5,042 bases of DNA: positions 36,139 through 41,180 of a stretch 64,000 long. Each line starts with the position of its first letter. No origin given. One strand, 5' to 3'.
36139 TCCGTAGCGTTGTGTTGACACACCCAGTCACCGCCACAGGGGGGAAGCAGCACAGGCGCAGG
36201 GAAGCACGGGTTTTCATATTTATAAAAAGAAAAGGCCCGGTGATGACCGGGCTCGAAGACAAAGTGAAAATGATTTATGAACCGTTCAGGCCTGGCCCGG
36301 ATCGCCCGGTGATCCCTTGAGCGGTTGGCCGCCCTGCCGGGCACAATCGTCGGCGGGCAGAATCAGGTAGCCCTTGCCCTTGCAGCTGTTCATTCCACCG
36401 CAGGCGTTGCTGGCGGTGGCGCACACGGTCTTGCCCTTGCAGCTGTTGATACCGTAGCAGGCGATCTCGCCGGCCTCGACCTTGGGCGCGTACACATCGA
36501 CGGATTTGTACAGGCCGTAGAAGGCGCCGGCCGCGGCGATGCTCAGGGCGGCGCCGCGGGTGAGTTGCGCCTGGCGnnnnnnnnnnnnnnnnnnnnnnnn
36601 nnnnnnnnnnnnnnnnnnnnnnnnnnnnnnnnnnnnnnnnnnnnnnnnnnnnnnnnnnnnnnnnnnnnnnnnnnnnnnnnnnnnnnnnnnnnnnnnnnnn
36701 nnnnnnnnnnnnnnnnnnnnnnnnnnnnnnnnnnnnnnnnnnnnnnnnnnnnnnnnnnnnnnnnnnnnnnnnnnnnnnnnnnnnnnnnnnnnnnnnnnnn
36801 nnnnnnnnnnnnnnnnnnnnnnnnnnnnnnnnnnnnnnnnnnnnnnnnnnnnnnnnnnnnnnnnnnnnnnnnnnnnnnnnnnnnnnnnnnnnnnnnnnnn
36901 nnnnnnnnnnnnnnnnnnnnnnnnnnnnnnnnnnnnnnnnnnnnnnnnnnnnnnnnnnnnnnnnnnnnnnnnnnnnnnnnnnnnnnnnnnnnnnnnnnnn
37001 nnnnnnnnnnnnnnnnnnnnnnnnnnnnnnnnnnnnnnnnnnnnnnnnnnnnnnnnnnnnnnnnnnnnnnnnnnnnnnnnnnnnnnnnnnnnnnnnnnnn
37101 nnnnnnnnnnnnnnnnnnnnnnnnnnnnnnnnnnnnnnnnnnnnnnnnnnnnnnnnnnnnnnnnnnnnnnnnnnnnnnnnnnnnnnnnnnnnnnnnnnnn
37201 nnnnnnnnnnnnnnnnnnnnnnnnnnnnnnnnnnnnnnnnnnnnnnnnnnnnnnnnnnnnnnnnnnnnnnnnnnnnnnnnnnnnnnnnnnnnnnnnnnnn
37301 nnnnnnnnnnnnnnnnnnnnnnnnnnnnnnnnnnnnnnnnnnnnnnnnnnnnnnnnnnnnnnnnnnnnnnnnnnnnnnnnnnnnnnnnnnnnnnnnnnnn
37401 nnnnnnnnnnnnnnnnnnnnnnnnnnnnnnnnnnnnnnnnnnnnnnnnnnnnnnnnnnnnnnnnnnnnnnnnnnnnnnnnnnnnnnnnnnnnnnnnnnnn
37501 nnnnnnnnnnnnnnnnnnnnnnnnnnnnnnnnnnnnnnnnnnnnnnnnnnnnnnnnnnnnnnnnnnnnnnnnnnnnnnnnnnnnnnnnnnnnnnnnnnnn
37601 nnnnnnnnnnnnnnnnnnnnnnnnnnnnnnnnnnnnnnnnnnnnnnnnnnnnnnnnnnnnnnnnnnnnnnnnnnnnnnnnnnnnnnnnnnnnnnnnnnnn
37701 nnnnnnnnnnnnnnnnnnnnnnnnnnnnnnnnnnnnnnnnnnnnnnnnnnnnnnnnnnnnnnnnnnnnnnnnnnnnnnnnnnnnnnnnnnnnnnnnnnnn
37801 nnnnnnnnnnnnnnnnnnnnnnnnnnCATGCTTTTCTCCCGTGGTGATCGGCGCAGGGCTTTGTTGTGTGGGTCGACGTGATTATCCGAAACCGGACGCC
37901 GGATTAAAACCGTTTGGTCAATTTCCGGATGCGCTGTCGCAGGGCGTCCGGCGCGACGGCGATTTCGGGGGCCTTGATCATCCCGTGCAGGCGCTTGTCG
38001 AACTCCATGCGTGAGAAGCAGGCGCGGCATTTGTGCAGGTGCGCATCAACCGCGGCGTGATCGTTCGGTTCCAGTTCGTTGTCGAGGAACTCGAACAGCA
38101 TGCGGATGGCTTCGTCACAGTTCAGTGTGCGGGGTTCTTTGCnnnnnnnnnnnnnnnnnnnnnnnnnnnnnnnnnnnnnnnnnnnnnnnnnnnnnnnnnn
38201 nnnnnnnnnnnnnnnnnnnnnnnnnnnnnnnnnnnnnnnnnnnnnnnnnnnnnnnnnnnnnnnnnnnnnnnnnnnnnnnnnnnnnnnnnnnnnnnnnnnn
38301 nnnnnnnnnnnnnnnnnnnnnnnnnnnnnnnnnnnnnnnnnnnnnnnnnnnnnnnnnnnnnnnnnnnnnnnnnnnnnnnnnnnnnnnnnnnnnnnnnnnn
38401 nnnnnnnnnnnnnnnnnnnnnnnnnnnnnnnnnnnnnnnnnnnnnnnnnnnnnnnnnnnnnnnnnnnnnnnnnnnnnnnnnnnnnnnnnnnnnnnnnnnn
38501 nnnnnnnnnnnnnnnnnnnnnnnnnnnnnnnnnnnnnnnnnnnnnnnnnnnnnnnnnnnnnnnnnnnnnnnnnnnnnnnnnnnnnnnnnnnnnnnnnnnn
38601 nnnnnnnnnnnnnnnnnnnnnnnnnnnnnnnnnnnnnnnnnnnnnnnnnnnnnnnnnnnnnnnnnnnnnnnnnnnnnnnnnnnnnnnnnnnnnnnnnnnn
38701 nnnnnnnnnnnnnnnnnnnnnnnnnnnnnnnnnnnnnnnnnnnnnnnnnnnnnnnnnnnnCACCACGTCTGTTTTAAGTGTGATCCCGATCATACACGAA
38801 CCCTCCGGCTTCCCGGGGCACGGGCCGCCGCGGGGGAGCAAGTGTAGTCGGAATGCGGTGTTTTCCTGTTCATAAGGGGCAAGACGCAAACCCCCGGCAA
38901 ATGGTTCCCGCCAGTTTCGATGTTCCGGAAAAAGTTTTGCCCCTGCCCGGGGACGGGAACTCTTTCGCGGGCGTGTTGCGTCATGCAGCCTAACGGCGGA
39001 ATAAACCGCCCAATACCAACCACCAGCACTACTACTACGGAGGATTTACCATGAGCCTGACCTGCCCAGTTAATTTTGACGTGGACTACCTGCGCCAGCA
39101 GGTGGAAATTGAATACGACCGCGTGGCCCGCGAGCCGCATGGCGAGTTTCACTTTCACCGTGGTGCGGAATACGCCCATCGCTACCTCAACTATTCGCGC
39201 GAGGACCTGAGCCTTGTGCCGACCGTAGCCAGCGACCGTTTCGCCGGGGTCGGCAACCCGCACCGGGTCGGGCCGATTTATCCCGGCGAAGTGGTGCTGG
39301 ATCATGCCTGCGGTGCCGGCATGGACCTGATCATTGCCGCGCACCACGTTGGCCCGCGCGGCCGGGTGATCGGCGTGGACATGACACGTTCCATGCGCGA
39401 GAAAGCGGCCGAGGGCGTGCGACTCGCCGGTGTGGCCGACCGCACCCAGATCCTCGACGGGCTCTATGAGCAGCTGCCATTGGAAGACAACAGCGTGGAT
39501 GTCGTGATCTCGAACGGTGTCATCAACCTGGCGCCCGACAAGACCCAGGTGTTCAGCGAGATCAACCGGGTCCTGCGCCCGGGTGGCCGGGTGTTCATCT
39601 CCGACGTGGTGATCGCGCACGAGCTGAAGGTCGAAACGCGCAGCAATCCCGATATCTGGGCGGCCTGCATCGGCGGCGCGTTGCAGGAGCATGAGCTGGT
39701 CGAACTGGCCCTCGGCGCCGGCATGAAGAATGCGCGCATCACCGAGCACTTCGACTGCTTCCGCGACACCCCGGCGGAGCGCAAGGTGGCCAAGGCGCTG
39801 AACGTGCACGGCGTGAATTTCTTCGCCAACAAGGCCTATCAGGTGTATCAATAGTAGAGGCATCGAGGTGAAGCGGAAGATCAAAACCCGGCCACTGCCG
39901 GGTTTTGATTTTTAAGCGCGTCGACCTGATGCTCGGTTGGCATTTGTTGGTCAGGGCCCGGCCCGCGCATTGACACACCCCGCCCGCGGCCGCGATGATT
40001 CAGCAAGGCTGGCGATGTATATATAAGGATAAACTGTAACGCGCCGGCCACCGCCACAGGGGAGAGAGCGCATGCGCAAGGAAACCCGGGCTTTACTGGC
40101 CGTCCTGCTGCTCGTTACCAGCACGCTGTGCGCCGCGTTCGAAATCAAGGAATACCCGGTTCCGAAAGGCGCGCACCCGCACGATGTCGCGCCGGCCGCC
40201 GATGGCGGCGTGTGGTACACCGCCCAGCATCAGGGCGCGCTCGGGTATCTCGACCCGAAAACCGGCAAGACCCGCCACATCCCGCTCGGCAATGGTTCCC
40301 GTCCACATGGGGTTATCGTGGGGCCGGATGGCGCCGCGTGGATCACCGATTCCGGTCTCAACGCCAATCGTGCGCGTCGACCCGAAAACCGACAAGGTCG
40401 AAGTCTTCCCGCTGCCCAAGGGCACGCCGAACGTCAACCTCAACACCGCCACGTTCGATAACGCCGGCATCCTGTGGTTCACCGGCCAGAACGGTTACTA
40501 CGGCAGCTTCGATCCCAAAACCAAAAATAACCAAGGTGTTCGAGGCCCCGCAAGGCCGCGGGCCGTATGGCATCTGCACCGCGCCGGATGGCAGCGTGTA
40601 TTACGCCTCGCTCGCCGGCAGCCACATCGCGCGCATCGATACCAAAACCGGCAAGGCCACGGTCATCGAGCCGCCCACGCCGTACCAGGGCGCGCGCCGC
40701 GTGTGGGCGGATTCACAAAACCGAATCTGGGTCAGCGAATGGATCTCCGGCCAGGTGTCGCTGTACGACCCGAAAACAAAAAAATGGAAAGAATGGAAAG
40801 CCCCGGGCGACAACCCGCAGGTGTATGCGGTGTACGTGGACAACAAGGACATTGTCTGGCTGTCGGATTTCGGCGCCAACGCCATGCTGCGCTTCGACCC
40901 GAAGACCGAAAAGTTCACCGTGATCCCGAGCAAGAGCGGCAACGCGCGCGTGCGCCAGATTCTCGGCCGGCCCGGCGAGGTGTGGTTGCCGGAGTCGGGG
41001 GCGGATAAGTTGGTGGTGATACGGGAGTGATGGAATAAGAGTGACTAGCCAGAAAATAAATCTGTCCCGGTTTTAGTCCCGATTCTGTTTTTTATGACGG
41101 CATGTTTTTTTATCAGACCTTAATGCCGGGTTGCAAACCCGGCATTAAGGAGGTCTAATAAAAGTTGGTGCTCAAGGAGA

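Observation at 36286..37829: Methyltransferase fused to a 5-TM domain and a periplasmic 6-Cys, bufferin-like domain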

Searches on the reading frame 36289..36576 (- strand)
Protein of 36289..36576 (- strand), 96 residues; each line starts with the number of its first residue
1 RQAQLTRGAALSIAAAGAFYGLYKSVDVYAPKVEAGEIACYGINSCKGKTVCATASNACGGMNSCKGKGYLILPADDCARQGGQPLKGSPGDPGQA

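Call 6: search_protein_families(library=pfam, max_evalue=1, proteins=[window:36289-36576:-])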
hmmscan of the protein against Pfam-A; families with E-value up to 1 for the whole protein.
seq(96 aa): 0 families

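Call 7: search_protein_families(library=ncbifam, max_evalue=1, proteins=[window:36289-36576:-])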
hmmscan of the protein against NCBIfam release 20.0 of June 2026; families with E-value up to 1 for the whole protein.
seq(96 aa): 2 families
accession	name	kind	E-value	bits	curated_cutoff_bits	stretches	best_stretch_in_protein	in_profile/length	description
NF050166.1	Cu_RiPP_BufA2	equivalog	9.2e-21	73.8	60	1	9-84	2-77/79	BufA2 family periplasmic bufferin-type metallophore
NF006054.0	PRK08202.1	equivalog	0.047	13.2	218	1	55-90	112-147/274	purine-nucleoside phosphorylase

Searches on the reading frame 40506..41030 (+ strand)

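Call 40: search_protein_families(library=pfam, max_evalue=0.0001, proteins=[window:40506-41030:+])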
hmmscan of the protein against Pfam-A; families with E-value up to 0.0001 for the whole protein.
window:40506-41030:+ (174 aa): 3 families
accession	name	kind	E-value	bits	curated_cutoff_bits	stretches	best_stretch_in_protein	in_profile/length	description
PF24684.1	Vgb_lyase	-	9.2e-12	44.8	50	1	12-169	90-246/290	Virginiamycin B lyase family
PF08450.18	SGL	-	5.3e-08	33.2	26.3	0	69-105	192-228/246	SMP-30/Gluconolactonase/LRE-like region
PF13964.12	Kelch_6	-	2.4e-05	24.6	25.3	0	124-142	27-45/50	Kelch motif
